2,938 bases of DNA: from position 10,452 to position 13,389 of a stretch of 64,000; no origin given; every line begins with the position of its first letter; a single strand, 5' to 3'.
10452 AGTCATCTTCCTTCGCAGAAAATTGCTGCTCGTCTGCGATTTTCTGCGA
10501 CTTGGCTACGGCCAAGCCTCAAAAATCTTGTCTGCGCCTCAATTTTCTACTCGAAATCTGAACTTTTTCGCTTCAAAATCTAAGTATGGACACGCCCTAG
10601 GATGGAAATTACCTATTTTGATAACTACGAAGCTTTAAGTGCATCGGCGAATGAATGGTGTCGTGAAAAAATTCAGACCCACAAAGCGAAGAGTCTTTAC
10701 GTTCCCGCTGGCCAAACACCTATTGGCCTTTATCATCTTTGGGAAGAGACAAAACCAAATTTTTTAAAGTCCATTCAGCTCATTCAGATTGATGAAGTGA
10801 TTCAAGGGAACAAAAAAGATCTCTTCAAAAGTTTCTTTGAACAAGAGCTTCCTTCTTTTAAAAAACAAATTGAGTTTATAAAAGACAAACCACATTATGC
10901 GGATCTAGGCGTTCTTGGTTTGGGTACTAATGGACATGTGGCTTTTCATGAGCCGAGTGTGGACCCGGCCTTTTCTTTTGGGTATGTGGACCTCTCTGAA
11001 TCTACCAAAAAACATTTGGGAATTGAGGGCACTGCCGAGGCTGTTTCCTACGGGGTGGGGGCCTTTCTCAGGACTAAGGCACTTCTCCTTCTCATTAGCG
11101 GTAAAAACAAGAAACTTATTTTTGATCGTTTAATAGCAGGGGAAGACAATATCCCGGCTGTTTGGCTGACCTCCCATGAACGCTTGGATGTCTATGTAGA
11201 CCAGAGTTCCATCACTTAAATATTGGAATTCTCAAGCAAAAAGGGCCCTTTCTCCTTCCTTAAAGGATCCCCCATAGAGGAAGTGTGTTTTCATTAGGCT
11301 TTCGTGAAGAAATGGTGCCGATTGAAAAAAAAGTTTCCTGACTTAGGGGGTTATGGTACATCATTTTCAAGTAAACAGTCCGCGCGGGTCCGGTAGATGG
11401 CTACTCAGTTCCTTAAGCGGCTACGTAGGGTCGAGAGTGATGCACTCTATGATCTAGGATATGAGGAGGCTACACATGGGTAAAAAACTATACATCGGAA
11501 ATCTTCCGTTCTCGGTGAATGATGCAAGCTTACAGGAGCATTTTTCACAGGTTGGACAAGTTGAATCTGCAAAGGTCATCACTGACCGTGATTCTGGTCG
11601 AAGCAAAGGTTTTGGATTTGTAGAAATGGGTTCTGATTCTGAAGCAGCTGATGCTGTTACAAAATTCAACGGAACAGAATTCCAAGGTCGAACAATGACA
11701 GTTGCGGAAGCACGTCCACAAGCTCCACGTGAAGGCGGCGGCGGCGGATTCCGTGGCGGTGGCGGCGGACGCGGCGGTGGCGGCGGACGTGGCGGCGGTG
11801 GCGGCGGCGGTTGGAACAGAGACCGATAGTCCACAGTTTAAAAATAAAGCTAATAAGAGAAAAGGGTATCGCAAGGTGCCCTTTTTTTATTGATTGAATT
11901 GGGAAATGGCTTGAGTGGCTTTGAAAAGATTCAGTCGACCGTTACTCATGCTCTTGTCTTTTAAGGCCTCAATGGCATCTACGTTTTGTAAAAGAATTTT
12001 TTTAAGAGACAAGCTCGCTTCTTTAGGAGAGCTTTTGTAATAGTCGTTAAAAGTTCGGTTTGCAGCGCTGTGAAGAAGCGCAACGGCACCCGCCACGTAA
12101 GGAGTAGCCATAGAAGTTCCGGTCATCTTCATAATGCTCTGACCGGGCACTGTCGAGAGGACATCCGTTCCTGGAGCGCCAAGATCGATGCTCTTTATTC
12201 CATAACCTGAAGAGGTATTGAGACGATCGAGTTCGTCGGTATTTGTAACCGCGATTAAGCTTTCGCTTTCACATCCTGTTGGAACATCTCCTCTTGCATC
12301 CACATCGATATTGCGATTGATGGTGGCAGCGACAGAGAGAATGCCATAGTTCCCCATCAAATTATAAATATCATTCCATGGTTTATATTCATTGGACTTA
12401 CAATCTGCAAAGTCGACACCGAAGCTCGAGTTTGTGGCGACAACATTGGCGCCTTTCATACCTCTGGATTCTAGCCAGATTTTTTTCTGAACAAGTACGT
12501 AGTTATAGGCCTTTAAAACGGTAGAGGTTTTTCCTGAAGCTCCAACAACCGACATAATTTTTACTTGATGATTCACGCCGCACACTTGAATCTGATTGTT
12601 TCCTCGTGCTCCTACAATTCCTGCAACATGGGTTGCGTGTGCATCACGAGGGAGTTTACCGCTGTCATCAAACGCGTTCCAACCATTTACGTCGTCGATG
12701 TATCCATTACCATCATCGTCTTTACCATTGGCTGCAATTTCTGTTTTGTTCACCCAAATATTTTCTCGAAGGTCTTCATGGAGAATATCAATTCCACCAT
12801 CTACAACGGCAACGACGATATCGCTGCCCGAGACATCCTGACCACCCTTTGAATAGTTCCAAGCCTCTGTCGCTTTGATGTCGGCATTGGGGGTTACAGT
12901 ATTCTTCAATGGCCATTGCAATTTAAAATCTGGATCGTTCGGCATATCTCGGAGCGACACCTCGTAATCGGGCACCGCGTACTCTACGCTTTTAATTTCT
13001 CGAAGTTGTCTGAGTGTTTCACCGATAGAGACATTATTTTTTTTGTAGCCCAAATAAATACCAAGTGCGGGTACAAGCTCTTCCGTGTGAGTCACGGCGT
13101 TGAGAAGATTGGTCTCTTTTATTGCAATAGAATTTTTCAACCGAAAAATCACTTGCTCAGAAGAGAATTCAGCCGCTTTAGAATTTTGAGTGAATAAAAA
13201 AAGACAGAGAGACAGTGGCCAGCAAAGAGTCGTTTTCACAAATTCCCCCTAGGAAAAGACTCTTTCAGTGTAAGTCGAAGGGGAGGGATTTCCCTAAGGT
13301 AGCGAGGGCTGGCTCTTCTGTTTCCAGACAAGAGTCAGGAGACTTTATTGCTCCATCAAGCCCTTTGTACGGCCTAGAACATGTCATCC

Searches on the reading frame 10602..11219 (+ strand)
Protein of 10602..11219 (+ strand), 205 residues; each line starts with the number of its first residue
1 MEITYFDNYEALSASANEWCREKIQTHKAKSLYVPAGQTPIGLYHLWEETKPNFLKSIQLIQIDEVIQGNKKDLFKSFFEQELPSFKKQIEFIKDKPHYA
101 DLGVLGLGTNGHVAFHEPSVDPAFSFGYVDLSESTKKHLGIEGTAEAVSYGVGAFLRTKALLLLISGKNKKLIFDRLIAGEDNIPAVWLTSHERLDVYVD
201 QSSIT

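Call 11: find_encoding_contigs(protein=window:10602-11219:+, flank=10000, max_places=10)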
Protein window:10602-11219:+ (205 aa): 1 contig read that carries it; 1 place shown.
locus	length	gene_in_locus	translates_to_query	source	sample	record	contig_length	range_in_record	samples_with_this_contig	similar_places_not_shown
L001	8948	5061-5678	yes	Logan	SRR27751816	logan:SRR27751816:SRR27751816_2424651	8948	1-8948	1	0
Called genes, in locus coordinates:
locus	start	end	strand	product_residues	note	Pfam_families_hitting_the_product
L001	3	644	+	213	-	?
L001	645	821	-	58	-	-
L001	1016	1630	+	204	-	PF25182:NonGDSL, PF00657:Lipase_GDSL, PF13472:Lipase_GDSL_2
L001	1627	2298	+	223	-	PF00005:ABC_tran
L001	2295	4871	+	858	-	PF02687:FtsX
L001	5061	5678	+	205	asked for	PF01182:Glucosamine_iso (faint)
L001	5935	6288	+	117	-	-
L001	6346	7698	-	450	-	PF00082:Peptidase_S8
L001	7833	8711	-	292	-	-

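Call 12: find_homologous_proteins(query=window:10602-11219:+)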
Query window:10602-11219:+ (205 aa): 36 proteins with E <= 0.001 among 198 candidates.
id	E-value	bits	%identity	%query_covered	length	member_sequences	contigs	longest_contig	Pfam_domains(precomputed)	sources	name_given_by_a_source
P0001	3.9e-133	459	100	100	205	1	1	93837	PF01182.27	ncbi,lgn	ncbi:MAG: 6-phosphogluconolactonase [Bdellovibrionales bacterium]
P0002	1.3e-98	346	72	100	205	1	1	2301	PF01182.27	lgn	-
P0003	1.4e-90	320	64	100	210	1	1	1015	PF01182.27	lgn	-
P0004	2.2e-88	313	66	100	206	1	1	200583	PF01182.27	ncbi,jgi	jgi:glucosamine-6-phosphate deaminase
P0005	2.5e-59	218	77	61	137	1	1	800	PF01182.27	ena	-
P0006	2.0e-56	209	49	96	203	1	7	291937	PF01182.27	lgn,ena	-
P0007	1.1e-54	203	45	94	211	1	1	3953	PF01182.27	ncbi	-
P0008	2.7e-53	199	44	100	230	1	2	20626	PF01182.27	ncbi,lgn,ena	-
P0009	1.6e-50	190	45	97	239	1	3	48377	PF01182.27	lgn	-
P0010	1.9e-50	189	44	99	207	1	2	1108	PF01182.27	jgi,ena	-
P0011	1.3e-49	187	47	98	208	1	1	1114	PF01182.27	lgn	-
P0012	3.7e-49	185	44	99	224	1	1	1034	PF01182.27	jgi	jgi:6-phosphogluconolactonase/glucosamine-6-phosphate isomerase/deaminase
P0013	1.9e-47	179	43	98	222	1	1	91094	PF01182.27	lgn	-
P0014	3.4e-46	175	42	97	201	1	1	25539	PF01182.27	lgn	-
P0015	3.2e-45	172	42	91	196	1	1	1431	PF01182.27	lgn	-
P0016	4.8e-45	172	43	92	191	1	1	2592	PF01182.27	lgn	-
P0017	6.1e-45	171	44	98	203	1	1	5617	PF01182.27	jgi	jgi:6-phosphogluconolactonase/glucosamine-6-phosphate isomerase/deaminase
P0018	3.7e-44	169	43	92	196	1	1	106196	PF01182.27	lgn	-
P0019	4.1e-44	169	44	90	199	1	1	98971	PF01182.27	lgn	-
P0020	1.3e-43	167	42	95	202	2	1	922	PF01182.27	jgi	-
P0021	1.8e-43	166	42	91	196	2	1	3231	PF01182.27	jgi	jgi:6-phosphogluconolactonase/glucosamine-6-phosphate isomerase/deaminase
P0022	7.6e-43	164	43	89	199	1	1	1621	PF01182.27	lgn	-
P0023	2.1e-42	163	42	98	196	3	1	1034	PF01182.27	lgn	-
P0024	3.3e-42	162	42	91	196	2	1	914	PF01182.27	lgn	-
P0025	3.6e-42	162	41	92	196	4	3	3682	PF01182.27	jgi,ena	-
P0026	4.6e-42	162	41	93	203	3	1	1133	PF01182.27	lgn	-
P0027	2.3e-40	156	42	90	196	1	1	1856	PF01182.27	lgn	-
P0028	2.3e-36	143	40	90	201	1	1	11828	PF01182.27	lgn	-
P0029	6.7e-36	142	38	99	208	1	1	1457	PF01182.27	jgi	-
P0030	7.6e-36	142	37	98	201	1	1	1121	PF01182.27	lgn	-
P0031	8.2e-36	141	37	100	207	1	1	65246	PF01182.27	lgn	-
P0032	1.3e-33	134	40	91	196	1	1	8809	PF01182.27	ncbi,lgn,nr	ncbi:6-phosphogluconolactonase [Candidatus Kaiserbacteria bacterium]|nr:6-phosphogluconolactonase [C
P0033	2.8e-29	120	44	71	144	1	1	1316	PF01182.27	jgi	jgi:glucosamine-6-phosphate deaminase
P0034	5.6e-14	70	32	100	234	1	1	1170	PF01182.27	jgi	jgi:glucosamine-6-phosphate deaminase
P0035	1.6e-6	46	39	49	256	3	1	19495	PF01182.27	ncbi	-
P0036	1.0e-5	43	28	96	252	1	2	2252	PF01182.27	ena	-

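Call 14: find_encoding_contigs(protein=P0004, flank=10000, max_places=4)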
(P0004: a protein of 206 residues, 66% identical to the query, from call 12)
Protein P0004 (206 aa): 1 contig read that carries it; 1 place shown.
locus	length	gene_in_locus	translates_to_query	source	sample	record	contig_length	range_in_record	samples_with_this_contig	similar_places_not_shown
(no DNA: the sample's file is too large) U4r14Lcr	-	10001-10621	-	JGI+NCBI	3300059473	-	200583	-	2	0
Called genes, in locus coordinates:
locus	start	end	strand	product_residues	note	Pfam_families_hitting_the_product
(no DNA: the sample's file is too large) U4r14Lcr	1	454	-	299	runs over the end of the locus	PF04909:Amidohydro_2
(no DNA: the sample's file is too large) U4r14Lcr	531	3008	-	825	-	PF02771:Acyl-CoA_dh_N, PF02770:Acyl-CoA_dh_M, PF00441:Acyl-CoA_dh_1, PF09317:ACDH_C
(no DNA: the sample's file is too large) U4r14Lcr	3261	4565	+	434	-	PF00905:Transpeptidase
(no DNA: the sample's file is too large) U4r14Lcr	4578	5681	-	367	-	PF11141:DUF2914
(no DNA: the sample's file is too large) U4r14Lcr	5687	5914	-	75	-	-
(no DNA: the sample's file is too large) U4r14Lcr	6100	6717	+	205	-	PF00657:Lipase_GDSL, PF13472:Lipase_GDSL_2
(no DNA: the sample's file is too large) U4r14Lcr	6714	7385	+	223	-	PF00005:ABC_tran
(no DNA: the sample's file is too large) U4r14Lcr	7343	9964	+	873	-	PF02687:FtsX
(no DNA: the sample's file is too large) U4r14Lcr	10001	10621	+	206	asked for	PF01182:Glucosamine_iso (faint)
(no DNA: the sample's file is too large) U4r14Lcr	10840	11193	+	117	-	-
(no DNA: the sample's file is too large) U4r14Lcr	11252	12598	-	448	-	PF00082:Peptidase_S8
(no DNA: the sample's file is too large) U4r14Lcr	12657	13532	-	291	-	-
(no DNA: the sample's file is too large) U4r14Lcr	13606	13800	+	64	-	-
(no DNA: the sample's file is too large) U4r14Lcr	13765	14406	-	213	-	PF04199:Cyclase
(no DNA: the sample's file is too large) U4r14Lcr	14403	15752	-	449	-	PF02900:LigB, PF01042:Ribonuc_L-PSP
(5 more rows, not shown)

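Call 15: find_encoding_contigs(protein=P0002, flank=10000, max_places=4)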
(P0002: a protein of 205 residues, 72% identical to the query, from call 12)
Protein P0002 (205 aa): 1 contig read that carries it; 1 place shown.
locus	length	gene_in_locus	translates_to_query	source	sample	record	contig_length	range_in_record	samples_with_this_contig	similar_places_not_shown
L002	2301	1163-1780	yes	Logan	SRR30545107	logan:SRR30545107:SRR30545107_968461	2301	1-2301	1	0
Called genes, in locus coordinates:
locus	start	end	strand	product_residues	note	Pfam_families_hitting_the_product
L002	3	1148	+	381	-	?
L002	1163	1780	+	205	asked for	PF01182:Glucosamine_iso (weak)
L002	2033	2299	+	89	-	?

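Call 16: find_encoding_contigs(protein=P0006, flank=10000, max_places=4)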
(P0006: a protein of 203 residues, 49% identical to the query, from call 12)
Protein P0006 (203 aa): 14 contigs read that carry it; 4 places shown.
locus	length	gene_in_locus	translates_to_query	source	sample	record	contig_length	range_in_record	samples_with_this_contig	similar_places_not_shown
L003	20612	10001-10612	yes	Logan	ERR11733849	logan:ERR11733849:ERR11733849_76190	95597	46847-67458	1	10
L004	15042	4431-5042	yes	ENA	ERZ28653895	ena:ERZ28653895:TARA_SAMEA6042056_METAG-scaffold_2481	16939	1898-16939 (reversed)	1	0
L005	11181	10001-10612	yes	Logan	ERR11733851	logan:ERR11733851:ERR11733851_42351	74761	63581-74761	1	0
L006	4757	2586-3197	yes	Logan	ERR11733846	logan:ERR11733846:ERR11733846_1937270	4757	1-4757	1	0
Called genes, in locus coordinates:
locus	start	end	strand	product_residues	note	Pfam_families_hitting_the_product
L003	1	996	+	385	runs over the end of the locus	PF10994:DUF2817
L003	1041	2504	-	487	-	PF13354:Beta-lactamase2 (faint), PF02113:Peptidase_S13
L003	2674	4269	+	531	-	PF01483:P_proprotein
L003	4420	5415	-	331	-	PF00195:Chal_sti_synt_N, PF07451:SpoVAD (weak), PF00108:Thiolase_N (weak), PF08545:ACP_syn_III, PF08541:ACP_syn_III_C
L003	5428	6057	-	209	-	PF14681:UPRTase, PF00156:Pribosyltran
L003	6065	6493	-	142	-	-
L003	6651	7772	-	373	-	PF01734:Patatin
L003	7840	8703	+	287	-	PF00892:EamA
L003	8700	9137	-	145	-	-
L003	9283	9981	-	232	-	PF02585:PIG-L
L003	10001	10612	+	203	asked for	PF01182:Glucosamine_iso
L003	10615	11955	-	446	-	-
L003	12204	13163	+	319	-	-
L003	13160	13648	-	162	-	-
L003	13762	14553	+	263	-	PF01618:MotA_ExbB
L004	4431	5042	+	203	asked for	PF01182:Glucosamine_iso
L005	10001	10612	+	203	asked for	PF01182:Glucosamine_iso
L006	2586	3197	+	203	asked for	PF01182:Glucosamine_iso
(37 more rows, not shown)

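Call 31: search_protein_families(library=ncbifam, proteins=[window:10602-11219:+], max_evalue=0.001)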
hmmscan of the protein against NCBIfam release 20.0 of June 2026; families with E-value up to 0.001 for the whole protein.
window:10602-11219:+ (205 aa): 7 families
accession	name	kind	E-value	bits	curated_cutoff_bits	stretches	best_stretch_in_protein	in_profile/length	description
NF007291.0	PRK09762.1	equivalog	3.8e-19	69.2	271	2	96-200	124-234/236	galactosamine-6-phosphate isomerase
NF001684.0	PRK00443.1-4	subfamily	3.3e-13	49.7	326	1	100-202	126-236/260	glucosamine-6-phosphate deaminase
TIGR00502.1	nagB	equivalog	1.3e-11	44.3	236.9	1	100-202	131-242/259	glucosamine-6-phosphate deaminase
NF001682.0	PRK00443.1-1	equivalog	1.4e-10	41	528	1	100-203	119-230/262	glucosamine-6-phosphate deaminase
NF002557.0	PRK02122.1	subfamily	5.2e-09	34.8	384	1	101-203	161-271/653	glucosamine-6-phosphate deaminase-like protein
NF009022.0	PRK12358.1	equivalog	7.7e-09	35.4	247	0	101-202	120-232/239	glucosamine-6-phosphate deaminase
TIGR01198.1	pgl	equivalog_domain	5.5e-07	29.4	124.45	1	79-201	112-228/234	6-phosphogluconolactonase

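Call 32: search_protein_families(library=pfam, proteins=[window:10602-11219:+], max_evalue=0.001)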
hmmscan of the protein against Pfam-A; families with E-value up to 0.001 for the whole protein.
window:10602-11219:+ (205 aa): 1 family
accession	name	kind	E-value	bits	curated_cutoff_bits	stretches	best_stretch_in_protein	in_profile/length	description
PF01182.26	Glucosamine_iso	-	5.8e-08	33.3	27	1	88-192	116-220/225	Glucosamine-6-phosphate isomerases/6-phosphogluconolactonase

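Call 45: find_related_loci(query=A2, collection=genome_contigs, flank=10000)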
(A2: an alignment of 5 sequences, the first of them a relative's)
Query A2 (205 aa) in genome_contigs; peptide patterns used: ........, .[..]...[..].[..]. (x = any residue, [..] = any of these).
103 stretches matched a pattern; 79 encode a relative of the query (tblastn E <= 1e-3); 78 distinct loci.
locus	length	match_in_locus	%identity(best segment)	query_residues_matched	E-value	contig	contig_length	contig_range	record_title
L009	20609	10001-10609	50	1-202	2e-62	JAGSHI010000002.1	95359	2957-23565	MAG: Bacteriovoracaceae bacterium isolate GY13CL_bin.21 k141_233334_length_95359_cov_46.1193, whole genome shotgun seque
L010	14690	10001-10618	44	1-203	1e-60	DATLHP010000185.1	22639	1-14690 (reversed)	MAG TPA_asm: Bdellovibrionales bacterium isolate SMAG_U13643 k141_587657, whole genome shotgun sequence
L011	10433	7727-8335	44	2-204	7e-61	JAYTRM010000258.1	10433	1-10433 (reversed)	MAG: Bdellovibrionales bacterium isolate GFS_4791 GFS_4791_257, whole genome shotgun sequence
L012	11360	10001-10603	45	1-200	3e-60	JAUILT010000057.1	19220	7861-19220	MAG: Bdellovibrionia bacterium isolate Co_bin.56 NODE_16021_length_19220_cov_1.110459, whole genome shotgun sequence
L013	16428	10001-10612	45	1-204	5e-59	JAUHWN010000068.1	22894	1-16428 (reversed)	MAG: Bdellovibrionia bacterium isolate 2_bin.24 NODE_1509_length_22894_cov_1.187904, whole genome shotgun sequence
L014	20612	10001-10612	45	1-204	5e-59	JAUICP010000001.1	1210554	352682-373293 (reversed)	MAG: Bdellovibrionia bacterium isolate 7_bin.39 NODE_2_length_1210554_cov_5.528134, whole genome shotgun sequence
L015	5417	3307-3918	44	1-204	1e-57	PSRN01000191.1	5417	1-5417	MAG: Bdellovibrio sp. isolate Amazon FNV 2010 18 1 contig_65_152874118_length_5417_multi_4_in_0_out_0, whole genome shot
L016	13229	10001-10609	42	1-203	4e-56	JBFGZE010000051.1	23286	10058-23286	MAG: Bacteriovoracaceae bacterium isolate Mix_sand06.2021.04.G.37 k141_2580303_length_23286_cov_11.5460, whole genome sh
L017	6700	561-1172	43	1-204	1e-55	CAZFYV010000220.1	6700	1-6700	MAG TPA_asm: uncultured Pseudobdellovibrionaceae bacterium isolate SRP135972_co2_295 genome assembly, contig: NODE_17467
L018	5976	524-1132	46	1-203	5e-55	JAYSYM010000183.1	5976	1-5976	MAG: Bdellovibrionales bacterium isolate GFS_13404 GFS_13404_182, whole genome shotgun sequence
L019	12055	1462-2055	52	1-197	3e-55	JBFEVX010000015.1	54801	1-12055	MAG: Bacteriovoracaceae bacterium isolate Mix_mud08.2021.06.43 k141_1402767_length_54801_cov_12.0000, whole genome shotg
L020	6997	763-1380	43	1-205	1e-54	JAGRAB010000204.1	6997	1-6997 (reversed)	MAG: Bdellovibrionales bacterium isolate HKST-UBA07 2012-05-30_1_(paired)_contig_244655, whole genome shotgun sequence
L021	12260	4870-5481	40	1-204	8e-54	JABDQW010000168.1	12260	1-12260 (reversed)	MAG: Gammaproteobacteria bacterium isolate Site_C13 k127_499000, whole genome shotgun sequence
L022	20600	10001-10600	41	1-200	1e-53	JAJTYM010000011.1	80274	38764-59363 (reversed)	MAG: Bdellovibrionaceae bacterium isolate DTUPRO1 11-Genome15, whole genome shotgun sequence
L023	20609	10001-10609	45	1-203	2e-53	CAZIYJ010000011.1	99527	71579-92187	MAG TPA_asm: uncultured Bdellovibrionales bacterium isolate SRP302895_co1_154 genome assembly, contig: NODE_412_length_9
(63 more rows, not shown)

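Call 48: find_encoding_contigs(protein=P0003, flank=10000, max_places=4)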
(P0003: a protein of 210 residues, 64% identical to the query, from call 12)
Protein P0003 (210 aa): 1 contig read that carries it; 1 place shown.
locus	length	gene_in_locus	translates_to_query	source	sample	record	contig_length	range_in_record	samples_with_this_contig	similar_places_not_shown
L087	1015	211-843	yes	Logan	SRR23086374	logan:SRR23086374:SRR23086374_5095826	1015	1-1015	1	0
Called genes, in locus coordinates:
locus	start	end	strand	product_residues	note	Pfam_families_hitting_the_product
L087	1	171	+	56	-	?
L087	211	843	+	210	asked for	PF01182:Glucosamine_iso (weak)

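Call 49: find_encoding_contigs(protein=P0005, flank=10000, max_places=4)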
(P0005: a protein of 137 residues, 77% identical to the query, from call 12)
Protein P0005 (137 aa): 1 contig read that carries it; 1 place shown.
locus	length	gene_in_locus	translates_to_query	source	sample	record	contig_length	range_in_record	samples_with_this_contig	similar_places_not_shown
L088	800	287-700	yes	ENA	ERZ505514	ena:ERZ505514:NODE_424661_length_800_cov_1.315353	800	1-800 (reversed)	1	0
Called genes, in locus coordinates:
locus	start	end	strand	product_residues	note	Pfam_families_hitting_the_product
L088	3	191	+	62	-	?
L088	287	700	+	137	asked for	PF01182:Glucosamine_iso (weak)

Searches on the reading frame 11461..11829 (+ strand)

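Call 31: search_protein_families(library=ncbifam, proteins=[window:11461-11829:+], max_evalue=0.001)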
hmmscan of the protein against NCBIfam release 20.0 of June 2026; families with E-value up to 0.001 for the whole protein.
window:11461-11829:+ (122 aa): 7 families
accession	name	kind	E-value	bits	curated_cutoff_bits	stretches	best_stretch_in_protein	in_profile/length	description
NF058537.1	Rbp_regulator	equivalog_domain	5.9e-31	106.6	100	1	10-87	2-79/79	RNA-binding regulator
TIGR01628.1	PABP-1234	subfamily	1.3e-19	70.8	497.1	1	5-87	283-364/595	polyadenylate binding protein, human types 1, 2, 3, 4 family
TIGR01622.1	SF-CC1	subfamily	1.9e-19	70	231.65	1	8-85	220-297/500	splicing factor, CC1-like family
TIGR01661.1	ELAV_HUD_SF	subfamily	9.7e-14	51.7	279.1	1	10-87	6-83/351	ELAV/HuD family splicing factor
TIGR01642.1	U2AF_lg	subfamily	2.3e-13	49.5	310.3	1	8-84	297-373/510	U2 snRNP auxilliary factor, large subunit, splicing factor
TIGR01659.1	sex-lethal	subfamily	3.5e-08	33.5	486.2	1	8-87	108-187/346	sex-lethal family splicing factor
TIGR01648.1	hnRNP-R-Q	subfamily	4.1e-06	25.9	317.85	1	8-88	234-308/577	hnRNP-R, Q splicing factor family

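Call 32: search_protein_families(library=pfam, proteins=[window:11461-11829:+], max_evalue=0.001)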
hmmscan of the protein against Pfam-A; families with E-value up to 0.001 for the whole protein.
window:11461-11829:+ (122 aa): 1 family
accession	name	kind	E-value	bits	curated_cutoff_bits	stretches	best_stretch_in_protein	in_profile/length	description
PF00076.28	RRM_1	-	5.2e-22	77.9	20.7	1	10-79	1-69/70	RNA recognition motif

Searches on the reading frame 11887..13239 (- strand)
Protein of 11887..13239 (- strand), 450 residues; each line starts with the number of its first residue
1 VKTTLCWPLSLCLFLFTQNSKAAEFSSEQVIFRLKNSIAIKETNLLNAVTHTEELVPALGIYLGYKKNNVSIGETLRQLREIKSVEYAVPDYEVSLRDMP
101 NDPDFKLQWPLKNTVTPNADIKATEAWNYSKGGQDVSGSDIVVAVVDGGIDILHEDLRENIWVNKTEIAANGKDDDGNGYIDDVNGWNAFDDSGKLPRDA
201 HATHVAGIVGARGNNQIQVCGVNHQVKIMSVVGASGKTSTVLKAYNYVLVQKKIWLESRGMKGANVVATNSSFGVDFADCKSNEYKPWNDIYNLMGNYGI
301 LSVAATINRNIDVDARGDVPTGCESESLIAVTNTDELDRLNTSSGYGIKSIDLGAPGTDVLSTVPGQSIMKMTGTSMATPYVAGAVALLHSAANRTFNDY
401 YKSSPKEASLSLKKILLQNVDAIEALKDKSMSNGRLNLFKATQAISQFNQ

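Call 31: search_protein_families(library=ncbifam, proteins=[window:11887-13239:-], max_evalue=0.001)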
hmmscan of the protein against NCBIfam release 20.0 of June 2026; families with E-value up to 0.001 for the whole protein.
window:11887-13239:- (450 aa): 7 families
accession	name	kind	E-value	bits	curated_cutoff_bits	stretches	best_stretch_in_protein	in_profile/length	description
NF033595.1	denti_PrtP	equivalog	2.5e-19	69.3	300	2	124-230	176-280/606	dentilisin complex serine proteinase subunit PrtP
TIGR03921.1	T7SS_mycosin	equivalog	8.8e-14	51.4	278.75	1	125-392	5-246/353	type VII secretion-associated serine protease mycosin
NF040809.1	germ_prot_CspBA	exception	5.6e-11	40.8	1250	1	347-415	430-498/1099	bifunctional germination protease/germinant receptor pseudoprotease CspBA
TIGR03895.1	protease_PatA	subfamily_domain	7.5e-07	28.3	421.05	1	290-446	80-229/606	PatA/PatG family cyanobactin maturation protease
NF040553.1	SGO_0316_fam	subfamily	2.2e-06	25.6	1400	1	351-402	669-720/1486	SGO_0316/SGO_0317 family LPXTG-anchored serine peptidase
NF051851.1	AtpSerPepEprS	equivalog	9.9e-06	23.8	1700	1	351-389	279-317/988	autotransporter serine peptidase EprS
NF040808.2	CspC_non_triad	exception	2.8e-05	22.8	675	0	127-229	84-197/556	bile acid germinant receptor pseudoprotease CspC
